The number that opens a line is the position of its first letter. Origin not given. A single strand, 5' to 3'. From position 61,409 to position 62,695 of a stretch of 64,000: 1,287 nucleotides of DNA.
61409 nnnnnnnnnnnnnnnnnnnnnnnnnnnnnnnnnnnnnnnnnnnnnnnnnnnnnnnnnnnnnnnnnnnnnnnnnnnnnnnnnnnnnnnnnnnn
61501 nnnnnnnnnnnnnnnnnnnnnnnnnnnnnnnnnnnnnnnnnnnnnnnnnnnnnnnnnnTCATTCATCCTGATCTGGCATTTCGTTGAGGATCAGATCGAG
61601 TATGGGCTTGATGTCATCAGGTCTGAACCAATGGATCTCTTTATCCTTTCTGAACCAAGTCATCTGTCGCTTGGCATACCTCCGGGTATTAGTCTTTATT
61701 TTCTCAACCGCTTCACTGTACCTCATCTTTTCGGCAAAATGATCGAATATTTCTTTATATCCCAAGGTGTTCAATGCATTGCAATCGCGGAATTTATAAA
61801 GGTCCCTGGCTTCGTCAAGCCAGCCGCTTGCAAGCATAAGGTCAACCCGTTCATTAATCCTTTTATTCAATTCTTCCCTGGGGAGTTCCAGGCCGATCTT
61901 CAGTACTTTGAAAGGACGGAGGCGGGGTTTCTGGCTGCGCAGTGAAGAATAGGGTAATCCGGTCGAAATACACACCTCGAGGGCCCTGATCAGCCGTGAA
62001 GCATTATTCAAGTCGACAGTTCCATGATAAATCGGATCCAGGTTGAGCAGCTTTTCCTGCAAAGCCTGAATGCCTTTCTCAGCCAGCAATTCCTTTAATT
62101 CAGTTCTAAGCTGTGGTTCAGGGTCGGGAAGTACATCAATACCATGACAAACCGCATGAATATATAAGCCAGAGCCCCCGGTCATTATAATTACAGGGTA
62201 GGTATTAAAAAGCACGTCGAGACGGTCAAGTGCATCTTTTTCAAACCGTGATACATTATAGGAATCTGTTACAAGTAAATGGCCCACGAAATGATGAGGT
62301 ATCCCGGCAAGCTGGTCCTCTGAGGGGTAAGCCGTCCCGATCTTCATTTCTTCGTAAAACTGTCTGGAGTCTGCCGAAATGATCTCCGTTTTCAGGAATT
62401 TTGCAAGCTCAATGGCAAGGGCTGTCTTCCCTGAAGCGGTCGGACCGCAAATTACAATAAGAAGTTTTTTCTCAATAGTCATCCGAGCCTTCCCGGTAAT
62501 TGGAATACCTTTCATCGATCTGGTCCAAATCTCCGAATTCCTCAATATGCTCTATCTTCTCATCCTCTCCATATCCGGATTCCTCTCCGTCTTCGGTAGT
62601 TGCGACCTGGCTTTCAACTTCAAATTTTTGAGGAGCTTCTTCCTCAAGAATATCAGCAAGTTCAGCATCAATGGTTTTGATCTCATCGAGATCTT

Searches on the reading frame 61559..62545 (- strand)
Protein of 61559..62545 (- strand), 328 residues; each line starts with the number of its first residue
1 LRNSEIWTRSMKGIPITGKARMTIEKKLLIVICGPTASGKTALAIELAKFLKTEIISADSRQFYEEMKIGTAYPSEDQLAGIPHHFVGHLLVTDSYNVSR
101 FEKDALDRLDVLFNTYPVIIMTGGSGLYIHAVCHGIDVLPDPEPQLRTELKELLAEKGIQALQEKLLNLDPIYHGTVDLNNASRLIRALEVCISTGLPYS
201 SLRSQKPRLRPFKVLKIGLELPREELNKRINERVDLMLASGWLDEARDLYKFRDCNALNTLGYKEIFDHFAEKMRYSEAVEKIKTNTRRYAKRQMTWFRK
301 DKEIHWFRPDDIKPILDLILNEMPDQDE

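Call 79: search_protein_families(library=pfam, proteins=[window:61559-62545:-], max_evalue=0.000001)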
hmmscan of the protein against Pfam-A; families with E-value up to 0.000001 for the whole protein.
window:61559-62545:- (328 aa): 2 families
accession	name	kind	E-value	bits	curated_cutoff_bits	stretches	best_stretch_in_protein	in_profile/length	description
PF01715.23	IPPT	-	2.2e-77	260.5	23.6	1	62-301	1-243/243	IPP transferase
PF01745.22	IPT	-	1.8e-07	31.2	20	1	30-87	4-61/233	Isopentenyl transferase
